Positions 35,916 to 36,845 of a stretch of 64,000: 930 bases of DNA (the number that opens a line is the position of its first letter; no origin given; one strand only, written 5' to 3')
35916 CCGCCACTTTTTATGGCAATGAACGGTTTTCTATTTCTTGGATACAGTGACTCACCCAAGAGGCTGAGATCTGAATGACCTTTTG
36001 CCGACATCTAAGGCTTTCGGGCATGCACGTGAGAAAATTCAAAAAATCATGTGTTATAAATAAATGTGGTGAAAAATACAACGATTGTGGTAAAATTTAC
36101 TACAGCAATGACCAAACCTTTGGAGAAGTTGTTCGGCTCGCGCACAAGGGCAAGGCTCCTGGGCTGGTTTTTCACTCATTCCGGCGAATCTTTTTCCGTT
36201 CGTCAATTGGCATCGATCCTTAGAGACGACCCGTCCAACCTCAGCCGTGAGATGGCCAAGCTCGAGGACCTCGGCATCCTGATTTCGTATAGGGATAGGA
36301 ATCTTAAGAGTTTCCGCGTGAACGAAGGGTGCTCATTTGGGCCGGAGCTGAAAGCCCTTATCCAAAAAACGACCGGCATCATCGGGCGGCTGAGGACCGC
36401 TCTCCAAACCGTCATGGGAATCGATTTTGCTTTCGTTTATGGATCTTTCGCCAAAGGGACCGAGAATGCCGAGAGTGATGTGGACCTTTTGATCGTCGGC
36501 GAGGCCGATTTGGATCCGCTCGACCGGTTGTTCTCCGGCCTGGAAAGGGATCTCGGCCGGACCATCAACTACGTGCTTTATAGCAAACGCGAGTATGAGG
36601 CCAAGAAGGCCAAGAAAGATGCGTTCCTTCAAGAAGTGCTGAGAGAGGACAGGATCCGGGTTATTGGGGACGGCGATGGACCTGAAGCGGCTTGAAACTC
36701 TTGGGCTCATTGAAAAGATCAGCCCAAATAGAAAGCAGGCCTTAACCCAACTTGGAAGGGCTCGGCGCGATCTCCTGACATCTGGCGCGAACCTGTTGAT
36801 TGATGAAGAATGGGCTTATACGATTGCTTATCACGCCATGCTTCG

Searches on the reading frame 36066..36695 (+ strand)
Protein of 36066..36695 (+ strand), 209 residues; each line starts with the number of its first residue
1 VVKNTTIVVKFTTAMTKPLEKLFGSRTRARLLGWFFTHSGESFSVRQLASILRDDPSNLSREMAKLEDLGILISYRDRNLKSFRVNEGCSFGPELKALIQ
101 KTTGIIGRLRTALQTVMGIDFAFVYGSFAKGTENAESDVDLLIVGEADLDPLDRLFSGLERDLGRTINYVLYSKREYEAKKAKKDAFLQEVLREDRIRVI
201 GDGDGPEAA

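Call 3: search_protein_families(library=pfam, proteins=[window:36066-36695:+], max_evalue=0.01)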
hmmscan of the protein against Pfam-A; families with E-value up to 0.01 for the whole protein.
window:36066-36695:+ (209 aa): 3 families
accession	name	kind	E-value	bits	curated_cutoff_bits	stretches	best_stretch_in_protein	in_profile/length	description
PF18765.7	Polbeta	-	6.2e-09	36.4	26.9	1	111-170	5-67/93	Polymerase beta, Nucleotidyltransferase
PF01909.29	NTP_transf_2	-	9.2e-08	32.8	21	1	109-170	4-72/93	Nucleotidyltransferase domain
PF12840.13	HTH_20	-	3e-05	24.3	27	1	24-72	2-48/51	Helix-turn-helix domain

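Call 4: search_protein_families(library=ncbifam, proteins=[window:36066-36695:+], max_evalue=0.01)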
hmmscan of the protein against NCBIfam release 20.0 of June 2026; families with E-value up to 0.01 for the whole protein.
window:36066-36695:+ (209 aa): 3 families
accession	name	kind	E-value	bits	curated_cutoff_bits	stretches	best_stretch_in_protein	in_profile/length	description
NF047752.1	MntA_antitoxin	equivalog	1.9e-07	30.9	60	1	117-168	5-58/106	type VII toxin-antitoxin system MntA family adenylyltransferase antitoxin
NF033788.1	HTH_metalloreg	subfamily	0.00068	19.4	55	1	21-78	6-61/77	metalloregulator ArsR/SmtB family transcription factor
NF051895.1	anti_phage_HalB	equivalog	0.0024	17.5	190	1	124-146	4-26/211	anti-phage Hailong system nucleotidyltransferase HalB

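Call 5: search_protein_families(library=padloc, proteins=[window:36066-36695:+], max_evalue=0.01)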
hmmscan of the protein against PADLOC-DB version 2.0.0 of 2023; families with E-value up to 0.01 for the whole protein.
window:36066-36695:+ (209 aa): 13 families
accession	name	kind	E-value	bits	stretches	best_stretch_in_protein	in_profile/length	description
PDLC04368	PDC-M05A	-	1.7e-49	166.4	1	19-204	6-193/201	-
PDLC04372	PDC-M05A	-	1.6e-29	101.3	1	59-204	15-162/167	-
PDLC04369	PDC-M05A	-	2.9e-25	87.1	1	19-203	6-188/201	-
PDLC04370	PDC-M05A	-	4.4e-21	73.6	1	20-203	9-191/194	-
PDLC04371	PDC-M05A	-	8e-12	43.2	1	20-147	26-154/211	-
PDLC04903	PDC-S09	-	3.9e-08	31.6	1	103-195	8-105/108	-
PDLC04906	PDC-S09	-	4.5e-08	31.4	1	109-175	11-83/98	-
PDLC04902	PDC-S09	-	1.9e-07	29.3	1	115-166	17-67/97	-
PDLC04904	PDC-S09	-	4e-07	28.2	1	114-168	20-76/104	-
PDLC04907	PDC-S09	-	1.4e-05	23.1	1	102-144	10-52/114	-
PDLC01720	Csa3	-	0.00073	18.1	1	18-80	17-83/118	Csa3_1_CAS-I-II-III-IV-V-VI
PDLC04905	PDC-S09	-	0.00089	17.6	1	117-171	19-78/101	-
PDLC01438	Csa3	-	0.0043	15.1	1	21-87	143-203/305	"CAS-I,CAS-II,CAS-III,CAS-IV,CAS-V,CAS-VI; associated_signaling"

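Call 15: find_homologous_proteins(query=window:36108-36695:+, max_evalue=0.00001)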
Query window:36108-36695:+ (195 aa): 289 proteins with E <= 0.00001 among 563 candidates; the best 120 are listed.
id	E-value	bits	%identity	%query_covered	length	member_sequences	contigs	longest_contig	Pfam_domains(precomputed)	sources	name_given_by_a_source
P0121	1.4e-121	421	100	100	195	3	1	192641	PF12840.14,PF18765.8,PF01909.30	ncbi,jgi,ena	ncbi:MAG: nucleotidyltransferase domain-containing protein [Candidatus Aminicenantales bacterium]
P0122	1.5e-97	343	83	100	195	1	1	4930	PF18765.8,PF01909.30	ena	-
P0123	2.2e-97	343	79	100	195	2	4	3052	PF18765.8,PF01909.30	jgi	jgi:predicted nucleotidyltransferase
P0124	5.6e-95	335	81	100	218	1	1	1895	PF12840.14,PF18765.8,PF01909.30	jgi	jgi:predicted nucleotidyltransferase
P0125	4.0e-94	332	75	100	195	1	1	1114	PF18765.8,PF01909.30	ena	-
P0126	4.9e-93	328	78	100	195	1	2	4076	PF18765.8,PF01909.30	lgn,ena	-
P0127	2.0e-91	323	76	99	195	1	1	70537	PF12840.14,PF18765.8,PF01909.30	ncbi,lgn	-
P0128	6.2e-91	322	77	100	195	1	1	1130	PF12840.14,PF18765.8,PF01909.30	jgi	jgi:predicted nucleotidyltransferase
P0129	1.4e-90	320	76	99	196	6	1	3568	PF18765.8,PF01909.30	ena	-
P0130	1.0e-89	318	74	100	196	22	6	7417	PF18765.8,PF01909.30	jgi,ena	jgi:predicted nucleotidyltransferase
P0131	2.6e-89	316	73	100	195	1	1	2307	PF12840.14,PF18765.8,PF01909.30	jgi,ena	-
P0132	2.7e-89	316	73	100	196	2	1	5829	PF12840.14,PF18765.8,PF01909.30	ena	-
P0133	3.0e-89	316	75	99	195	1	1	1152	PF18765.8,PF01909.30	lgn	-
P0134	6.2e-89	315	75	99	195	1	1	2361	PF18765.8,PF01909.30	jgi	jgi:predicted nucleotidyltransferase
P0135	9.9e-89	314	74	100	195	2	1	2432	PF18765.8,PF01909.30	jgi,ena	-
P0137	3.1e-88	313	74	99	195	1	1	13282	PF18765.8,PF01909.30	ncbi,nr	ncbi:hypothetical protein D4R89_09465 [bacterium]|nr:MAG: hypothetical protein D4R89_09465 [bacteriu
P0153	2.5e-65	238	56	100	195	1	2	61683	PF18765.8,PF01909.30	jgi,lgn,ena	-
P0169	1.7e-63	232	55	100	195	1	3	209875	PF18765.8,PF01909.30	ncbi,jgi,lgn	-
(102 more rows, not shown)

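Call 16: find_encoding_contigs(protein=P0122, flank=6000, max_places=4)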
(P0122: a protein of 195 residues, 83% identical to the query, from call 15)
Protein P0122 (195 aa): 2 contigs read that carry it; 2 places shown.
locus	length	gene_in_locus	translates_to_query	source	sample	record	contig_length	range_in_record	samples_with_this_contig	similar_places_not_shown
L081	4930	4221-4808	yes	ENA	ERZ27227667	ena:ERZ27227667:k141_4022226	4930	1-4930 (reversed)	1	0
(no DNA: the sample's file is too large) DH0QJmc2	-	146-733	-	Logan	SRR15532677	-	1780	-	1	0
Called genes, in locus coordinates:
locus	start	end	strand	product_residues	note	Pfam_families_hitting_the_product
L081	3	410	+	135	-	?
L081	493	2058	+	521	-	PF07992:Pyr_redox_2, PF00070:Pyr_redox, PF02852:Pyr_redox_dim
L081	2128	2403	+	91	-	PF02604:PhdYeFM_antitox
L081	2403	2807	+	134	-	PF01850:PIN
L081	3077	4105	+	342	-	PF18306:LDcluster4, PF03641:Lysine_decarbox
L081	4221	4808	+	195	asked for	PF01909:NTP_transf_2, PF18765:Polbeta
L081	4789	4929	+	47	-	?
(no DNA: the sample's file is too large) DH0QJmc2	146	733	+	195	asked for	PF01909:NTP_transf_2, PF18765:Polbeta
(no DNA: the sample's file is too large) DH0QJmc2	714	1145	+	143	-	PF05168:HEPN (weak), PF18726:HEPN_SAV_6107 (weak)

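Call 17: find_encoding_contigs(protein=P0127, flank=6000, max_places=4)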
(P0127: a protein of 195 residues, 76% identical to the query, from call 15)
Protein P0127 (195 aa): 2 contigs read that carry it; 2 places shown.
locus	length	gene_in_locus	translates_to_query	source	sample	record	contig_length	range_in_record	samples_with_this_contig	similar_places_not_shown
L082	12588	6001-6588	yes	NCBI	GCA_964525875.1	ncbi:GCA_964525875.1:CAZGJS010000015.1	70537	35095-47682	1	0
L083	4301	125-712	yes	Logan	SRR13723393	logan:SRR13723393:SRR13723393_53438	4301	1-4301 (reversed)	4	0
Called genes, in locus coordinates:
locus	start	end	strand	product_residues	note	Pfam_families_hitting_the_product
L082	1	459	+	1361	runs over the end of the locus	PF00270:DEAD (weak), PF00271:Helicase_C, PF21010:HA2_C, PF07717:OB_NTP_bind, PF11898:DUF3418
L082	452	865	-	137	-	-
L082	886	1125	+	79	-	-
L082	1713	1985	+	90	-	PF02604:PhdYeFM_antitox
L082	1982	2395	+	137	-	PF01850:PIN (weak)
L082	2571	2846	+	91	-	PF02604:PhdYeFM_antitox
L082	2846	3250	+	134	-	PF01850:PIN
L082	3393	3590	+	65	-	PF09957:VapB_antitoxin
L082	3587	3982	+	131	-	PF01850:PIN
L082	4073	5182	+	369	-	PF18306:LDcluster4, PF03641:Lysine_decarbox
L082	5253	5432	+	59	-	-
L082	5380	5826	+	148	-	-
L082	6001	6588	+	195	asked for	PF12840:HTH_20 (weak), PF01909:NTP_transf_2, PF18765:Polbeta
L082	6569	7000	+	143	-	-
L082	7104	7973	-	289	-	PF08843:AbiEii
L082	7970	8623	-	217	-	-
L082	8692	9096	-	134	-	PF01850:PIN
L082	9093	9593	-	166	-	-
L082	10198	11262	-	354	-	PF02661:Fic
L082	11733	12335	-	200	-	PF08843:AbiEii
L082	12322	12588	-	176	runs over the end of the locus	PF02604:PhdYeFM_antitox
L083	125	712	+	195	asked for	PF12840:HTH_20 (weak), PF01909:NTP_transf_2, PF18765:Polbeta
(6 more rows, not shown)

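Call 18: find_encoding_contigs(protein=P0137, flank=6000, max_places=4)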
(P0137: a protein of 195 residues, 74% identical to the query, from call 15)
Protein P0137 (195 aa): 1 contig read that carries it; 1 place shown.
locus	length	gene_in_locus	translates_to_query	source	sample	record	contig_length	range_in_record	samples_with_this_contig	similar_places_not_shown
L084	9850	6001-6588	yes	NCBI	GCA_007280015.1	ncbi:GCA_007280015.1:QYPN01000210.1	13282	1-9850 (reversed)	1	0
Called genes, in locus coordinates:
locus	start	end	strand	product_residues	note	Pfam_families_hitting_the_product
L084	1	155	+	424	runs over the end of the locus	PF13173:AAA_14, PF13635:DUF4143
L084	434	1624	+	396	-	PF13173:AAA_14, PF13635:DUF4143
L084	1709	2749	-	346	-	PF02661:Fic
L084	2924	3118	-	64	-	-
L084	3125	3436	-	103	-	PF02452:PemK_toxin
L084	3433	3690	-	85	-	-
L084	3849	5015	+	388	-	PF13173:AAA_14, PF13635:DUF4143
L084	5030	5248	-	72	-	PF12441:CopG_antitoxin (weak), PF14384:BrnA_antitoxin (weak)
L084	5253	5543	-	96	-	PF04365:BrnT_toxin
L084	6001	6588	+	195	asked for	PF01909:NTP_transf_2, PF18765:Polbeta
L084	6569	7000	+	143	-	-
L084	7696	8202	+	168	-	PF01909:NTP_transf_2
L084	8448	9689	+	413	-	PF13191:AAA_16 (faint), PF13173:AAA_14, PF13635:DUF4143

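Call 20: find_related_loci(query=A2, collection=metagenome_contigs, flank=6000)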
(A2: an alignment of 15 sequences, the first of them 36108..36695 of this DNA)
Query A2 (195 aa) in metagenome_contigs; peptide patterns used: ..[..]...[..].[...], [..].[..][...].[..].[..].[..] (x = any residue, [..] = any of these).
600 stretches matched a pattern (row limit reached: there are more); 589 encode a relative of the query (tblastn E <= 1e-3); the best 80 are kept; 80 distinct loci.
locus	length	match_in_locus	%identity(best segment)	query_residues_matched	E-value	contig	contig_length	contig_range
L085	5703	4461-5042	74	1-194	8e-95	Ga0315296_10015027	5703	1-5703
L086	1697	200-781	57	1-194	2e-76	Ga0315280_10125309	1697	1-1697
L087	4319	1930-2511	58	1-194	5e-73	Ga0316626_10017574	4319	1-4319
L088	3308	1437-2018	58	1-194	6e-73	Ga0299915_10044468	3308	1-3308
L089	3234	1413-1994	58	1-194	3e-72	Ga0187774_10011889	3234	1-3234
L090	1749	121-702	56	1-194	7e-75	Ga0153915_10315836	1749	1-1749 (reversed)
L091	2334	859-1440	57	1-194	3e-73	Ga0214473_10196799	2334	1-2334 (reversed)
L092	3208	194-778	57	1-195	1e-71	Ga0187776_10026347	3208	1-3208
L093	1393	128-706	57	1-193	3e-75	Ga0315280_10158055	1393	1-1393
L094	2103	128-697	58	1-190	7e-73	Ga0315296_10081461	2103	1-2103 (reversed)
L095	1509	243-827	56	1-195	3e-73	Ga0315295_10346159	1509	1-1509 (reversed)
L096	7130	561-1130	58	1-189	3e-69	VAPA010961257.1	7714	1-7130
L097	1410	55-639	56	1-195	6e-73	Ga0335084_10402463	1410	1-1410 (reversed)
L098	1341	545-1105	58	1-187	9e-73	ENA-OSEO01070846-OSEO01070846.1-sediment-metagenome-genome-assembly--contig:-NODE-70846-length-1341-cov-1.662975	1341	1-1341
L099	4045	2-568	56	7-195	6e-66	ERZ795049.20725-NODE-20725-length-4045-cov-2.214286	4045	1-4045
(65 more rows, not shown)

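Call 21: find_encoding_contigs(protein=P0153, flank=5000, max_places=3)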
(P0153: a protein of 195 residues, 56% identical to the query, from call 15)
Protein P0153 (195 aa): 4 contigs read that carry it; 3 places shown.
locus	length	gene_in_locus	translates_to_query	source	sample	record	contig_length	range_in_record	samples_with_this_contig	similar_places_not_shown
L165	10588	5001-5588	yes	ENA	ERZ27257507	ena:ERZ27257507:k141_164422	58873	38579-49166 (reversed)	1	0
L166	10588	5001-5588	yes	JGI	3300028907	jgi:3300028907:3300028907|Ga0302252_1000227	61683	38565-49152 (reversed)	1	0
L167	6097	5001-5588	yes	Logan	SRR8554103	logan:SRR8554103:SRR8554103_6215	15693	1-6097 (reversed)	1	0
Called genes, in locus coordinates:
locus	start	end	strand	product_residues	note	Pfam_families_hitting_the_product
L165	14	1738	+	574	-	PF02463:SMC_N (faint), PF13175:AAA_15, PF13476:AAA_23 (weak), PF13304:AAA_21, PF13175:AAA_15 (weak)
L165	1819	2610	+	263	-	-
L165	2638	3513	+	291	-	-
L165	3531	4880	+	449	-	-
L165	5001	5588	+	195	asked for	PF01909:NTP_transf_2 (weak), PF18765:Polbeta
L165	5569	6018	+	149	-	PF05168:HEPN (weak)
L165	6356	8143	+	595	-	PF02543:Carbam_trans_N, PF16861:Carbam_trans_C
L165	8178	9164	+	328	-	PF13692:Glyco_trans_1_4, PF00534:Glycos_transf_1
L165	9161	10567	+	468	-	PF06293:Kdo (weak), PF01163:RIO1 (faint), PF01636:APH (weak)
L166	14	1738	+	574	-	PF02463:SMC_N (faint), PF13175:AAA_15, PF13476:AAA_23 (weak), PF13304:AAA_21, PF13175:AAA_15 (weak)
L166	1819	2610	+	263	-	-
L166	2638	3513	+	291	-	-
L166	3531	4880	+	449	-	-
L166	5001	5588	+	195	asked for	PF01909:NTP_transf_2 (weak), PF18765:Polbeta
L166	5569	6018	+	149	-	PF05168:HEPN (weak)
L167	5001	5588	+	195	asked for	PF01909:NTP_transf_2 (weak), PF18765:Polbeta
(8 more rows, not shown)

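Call 22: find_encoding_contigs(protein=P0169, flank=5000, max_places=3)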
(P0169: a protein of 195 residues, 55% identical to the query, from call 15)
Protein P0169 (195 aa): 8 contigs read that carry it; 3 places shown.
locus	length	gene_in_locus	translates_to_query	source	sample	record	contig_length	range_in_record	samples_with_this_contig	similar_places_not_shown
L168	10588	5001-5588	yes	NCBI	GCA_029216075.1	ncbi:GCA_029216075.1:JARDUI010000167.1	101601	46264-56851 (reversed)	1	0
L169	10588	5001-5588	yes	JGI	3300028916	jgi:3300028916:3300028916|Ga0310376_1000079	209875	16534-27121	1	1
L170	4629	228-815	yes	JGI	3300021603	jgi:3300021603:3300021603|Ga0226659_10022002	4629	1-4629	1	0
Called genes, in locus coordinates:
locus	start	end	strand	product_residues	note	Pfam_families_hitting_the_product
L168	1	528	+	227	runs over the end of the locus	PF02754:CCG (weak)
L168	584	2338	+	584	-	PF01266:DAO (faint), PF07992:Pyr_redox_2, PF13450:NAD_binding_8 (weak), PF07992:Pyr_redox_2 (weak), PF00037:Fer4, PF14697:Fer4_21, PF12838:Fer4_7, PF00037:Fer4 (weak), +9 more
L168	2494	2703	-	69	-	-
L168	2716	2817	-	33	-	-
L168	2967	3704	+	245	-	PF09844:DUF2071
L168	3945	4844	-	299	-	PF13641:Glyco_tranf_2_3, PF00535:Glycos_transf_2, PF10111:Glyco_tranf_2_2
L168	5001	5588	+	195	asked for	PF01909:NTP_transf_2 (weak), PF18765:Polbeta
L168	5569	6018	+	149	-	PF05168:HEPN (weak)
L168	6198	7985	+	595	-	PF02543:Carbam_trans_N, PF16861:Carbam_trans_C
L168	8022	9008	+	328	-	PF13692:Glyco_trans_1_4, PF00534:Glycos_transf_1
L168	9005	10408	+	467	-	PF01163:RIO1 (faint), PF01636:APH (faint), PF06293:Kdo (weak)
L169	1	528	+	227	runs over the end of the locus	PF02754:CCG (weak)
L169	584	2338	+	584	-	PF01266:DAO (faint), PF07992:Pyr_redox_2, PF13450:NAD_binding_8 (weak), PF07992:Pyr_redox_2 (weak), PF00037:Fer4, PF14697:Fer4_21, PF12838:Fer4_7, PF00037:Fer4 (weak), +9 more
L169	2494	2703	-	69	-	-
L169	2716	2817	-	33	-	-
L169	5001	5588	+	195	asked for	PF01909:NTP_transf_2 (weak), PF18765:Polbeta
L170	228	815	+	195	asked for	PF01909:NTP_transf_2 (weak), PF18765:Polbeta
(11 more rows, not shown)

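Call 31: search_solved_structures(query=window:36108-36695:+, max_evalue=0.01, show_alignments=1)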
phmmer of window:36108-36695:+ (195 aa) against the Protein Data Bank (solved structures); distinct sequences matched with E-value up to 0.01: 0.

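Call 66: search_dna_similar(query=window:36108-36692:+, collection=plasmids, mode=protein, max_rows=12)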
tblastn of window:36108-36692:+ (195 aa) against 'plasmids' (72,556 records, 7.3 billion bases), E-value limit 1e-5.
Records with a match: 29; places in all: 29; records where one place covers at least 80% of the query: 28.
Best place of each record, by identity: <60% 29.
By first word of the organism name: Legionella 19; Mycobacterium 2; Comamonas 1; uncultured 1; Cupriavidus 1; Sulfuricella 1; Bradyrhizobium 1; Curtobacterium 1; Burkholderia 1; Rhizobium 1.
By predicted mobility (MOB-suite, as given by PLSDB): conjugative 18; non-mobilizable 9; mobilizable 2.
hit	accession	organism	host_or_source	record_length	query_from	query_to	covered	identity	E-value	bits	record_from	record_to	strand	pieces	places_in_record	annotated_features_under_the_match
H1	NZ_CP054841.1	Comamonas antarctica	whole organism,R2A medium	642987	3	193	98%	35.4%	3e-25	108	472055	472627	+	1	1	nucleotidyltransferase domain-containing protein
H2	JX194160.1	uncultured bacterium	-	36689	11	188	91%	34.6%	4e-17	86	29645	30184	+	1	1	putative transcription regulator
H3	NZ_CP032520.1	Cupriavidus oxalaticus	cell culture,activated sludge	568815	2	190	97%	31.6%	2e-17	87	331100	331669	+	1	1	nucleotidyltransferase domain-containing protein | hypothetical protein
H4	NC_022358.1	Sulfuricella denitrificans skB26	-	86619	1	188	96%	30.8%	1e-20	96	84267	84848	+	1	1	nucleotidyltransferase domain-containing protein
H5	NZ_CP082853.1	Legionella anisa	-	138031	24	187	84%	34.5%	2e-24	106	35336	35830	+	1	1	nucleotidyltransferase domain-containing protein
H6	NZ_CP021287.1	Legionella pneumophila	Homo sapiens,human lung tissue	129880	24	187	84%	33.9%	8e-23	102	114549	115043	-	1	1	nucleotidyltransferase domain-containing protein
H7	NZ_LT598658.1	Legionella pneumophila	Homo sapiens,clinical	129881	24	187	84%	33.9%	8e-23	102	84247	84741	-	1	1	nucleotidyltransferase domain-containing protein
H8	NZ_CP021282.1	Legionella pneumophila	Homo sapiens,human lung tissue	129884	24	187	84%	33.9%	8e-23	102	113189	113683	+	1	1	nucleotidyltransferase domain-containing protein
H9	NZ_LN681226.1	Legionella hackeliae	-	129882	24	187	84%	33.9%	8e-23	102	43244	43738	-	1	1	nucleotidyltransferase domain-containing protein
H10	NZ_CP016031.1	Legionella pneumophila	Isolate,clinical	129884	24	187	84%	33.9%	8e-23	102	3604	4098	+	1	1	nucleotidyltransferase domain-containing protein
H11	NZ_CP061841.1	Legionella pneumophila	pure culture,drinking water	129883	24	187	84%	33.9%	8e-23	102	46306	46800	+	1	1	nucleotidyltransferase domain-containing protein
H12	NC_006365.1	Legionella pneumophila str. Paris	-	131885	24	187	84%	33.9%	8e-23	102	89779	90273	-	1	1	nucleotidyltransferase domain-containing protein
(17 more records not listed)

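Call 68: get_annotated_region(hit=H5, flank=2500)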
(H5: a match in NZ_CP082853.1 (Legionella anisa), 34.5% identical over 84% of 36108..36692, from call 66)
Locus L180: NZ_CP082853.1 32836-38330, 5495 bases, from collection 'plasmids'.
description: Legionella anisa strain FDAARGOS_1480 plasmid unnamed1, complete sequence
organism: Legionella anisa (NCBI taxid 28082)
taxonomy: Bacteria; Pseudomonadota; Gammaproteobacteria; Legionellales; Legionellaceae; Legionella; Legionella anisa
host: -; source: -; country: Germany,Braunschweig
typing (MOB-suite, as given by PLSDB): non-mobilizable; replicon rep_cluster_522
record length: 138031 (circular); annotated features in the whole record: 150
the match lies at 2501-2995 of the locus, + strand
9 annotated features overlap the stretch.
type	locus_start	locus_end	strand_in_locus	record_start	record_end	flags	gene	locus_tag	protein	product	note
CDS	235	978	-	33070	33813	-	phbB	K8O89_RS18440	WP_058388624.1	acetoacetyl-CoA reductase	GO:0042619 - poly-hydroxybutyrate biosynthetic process [Evidence IEA]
CDS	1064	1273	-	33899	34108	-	-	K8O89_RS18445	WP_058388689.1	cold shock domain-containing protein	-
CDS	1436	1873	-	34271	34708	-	-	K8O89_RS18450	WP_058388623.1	hypothetical protein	-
CDS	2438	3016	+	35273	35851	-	-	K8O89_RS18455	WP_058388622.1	nucleotidyltransferase domain-containing protein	-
CDS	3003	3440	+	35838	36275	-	-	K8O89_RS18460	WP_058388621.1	hypothetical protein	-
CDS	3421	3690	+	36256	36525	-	-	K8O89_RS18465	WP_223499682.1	nucleotidyltransferase domain-containing protein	-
CDS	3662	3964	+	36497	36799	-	-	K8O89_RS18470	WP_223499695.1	hypothetical protein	-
CDS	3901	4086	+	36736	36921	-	-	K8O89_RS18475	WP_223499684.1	aminoglycoside adenylyltransferase domain-containing protein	-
CDS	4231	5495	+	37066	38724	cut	-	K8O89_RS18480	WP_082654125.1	DUF3141 domain-containing protein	-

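Call 69: get_annotated_region(hit=H4, flank=2500)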
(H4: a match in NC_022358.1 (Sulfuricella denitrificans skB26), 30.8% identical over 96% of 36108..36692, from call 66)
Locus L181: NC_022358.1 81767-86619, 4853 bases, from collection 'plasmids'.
description: Sulfuricella denitrificans skB26 plasmid pSCD, complete sequence
organism: Sulfuricella denitrificans skB26 (NCBI taxid 1163617)
taxonomy: Bacteria; Pseudomonadota; Betaproteobacteria; Nitrosomonadales; Sulfuricellaceae; Sulfuricella; Sulfuricella denitrificans; Sulfuricella denitrificans skB26
host: -; source: -; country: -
typing (MOB-suite, as given by PLSDB): non-mobilizable; replicon rep_cluster_1630
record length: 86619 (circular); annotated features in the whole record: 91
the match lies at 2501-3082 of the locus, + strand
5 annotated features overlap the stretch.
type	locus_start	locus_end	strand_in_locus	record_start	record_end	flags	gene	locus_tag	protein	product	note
CDS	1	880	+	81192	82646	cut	-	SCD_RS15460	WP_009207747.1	HAMP domain-containing sensor histidine kinase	GO:0007165 - signal transduction [Evidence IEA]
CDS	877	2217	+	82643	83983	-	-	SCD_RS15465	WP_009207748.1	sigma-54 dependent transcriptional regulator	GO:0006355 - regulation of DNA-templated transcription [Evidence IEA]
CDS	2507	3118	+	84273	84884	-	-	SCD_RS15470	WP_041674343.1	nucleotidyltransferase domain-containing protein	-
CDS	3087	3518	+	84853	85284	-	-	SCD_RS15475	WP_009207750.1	hypothetical protein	-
CDS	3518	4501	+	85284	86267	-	-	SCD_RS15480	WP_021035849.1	tyrosine-type recombinase/integrase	GO:0015074 - DNA integration [Evidence IEA]; GO:0006310 - DNA recombination [Evidence IEA]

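Call 74: search_protein_families(library=padloc, proteins=[L180:2438-3016:+, L180:3003-3440:+], max_evalue=0.00001)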
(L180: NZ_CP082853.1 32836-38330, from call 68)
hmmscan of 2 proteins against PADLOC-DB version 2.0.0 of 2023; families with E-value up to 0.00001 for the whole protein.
L180:2438-3016:+ (192 aa): 7 families
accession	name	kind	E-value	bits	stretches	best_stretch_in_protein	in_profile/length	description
PDLC04368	PDC-M05A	-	3e-78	260.3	1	5-191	8-195/201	-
PDLC04372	PDC-M05A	-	9.5e-42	141.1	1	32-191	4-164/167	-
PDLC04369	PDC-M05A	-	9.3e-31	105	1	10-189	13-189/201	-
PDLC04370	PDC-M05A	-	4.7e-23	80.1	1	6-188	11-191/194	-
PDLC04371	PDC-M05A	-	2.1e-22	77.8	1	4-155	25-178/211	-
PDLC01438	Csa3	-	4.7e-06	24.9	1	7-75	145-208/305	"CAS-I,CAS-II,CAS-III,CAS-IV,CAS-V,CAS-VI; associated_signaling"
PDLC04904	PDC-S09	-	4.9e-06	24.7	0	108-148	29-71/104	-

L180:3003-3440:+ (145 aa): 8 families
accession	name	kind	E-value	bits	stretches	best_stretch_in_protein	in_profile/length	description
PDLC04379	PDC-M05B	-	2.8e-69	229.8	1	1-141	1-141/147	-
PDLC04376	PDC-M05B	-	4.9e-50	166.8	1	21-137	2-118/121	-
PDLC04377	PDC-M05B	-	7e-24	82.5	1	11-139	12-140/149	-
PDLC04373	PDC-M05B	-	2.3e-22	77.5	1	2-136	5-136/141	-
PDLC04374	PDC-M05B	-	9.4e-22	75.8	1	18-140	19-141/146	-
PDLC04378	PDC-M05B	-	1.2e-20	72.2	1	16-138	23-144/153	-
PDLC04381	PDC-M05B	-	6.2e-13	47.2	1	31-135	5-105/113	-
PDLC04375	PDC-M05B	-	6.5e-13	47.2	1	10-131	22-143/151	-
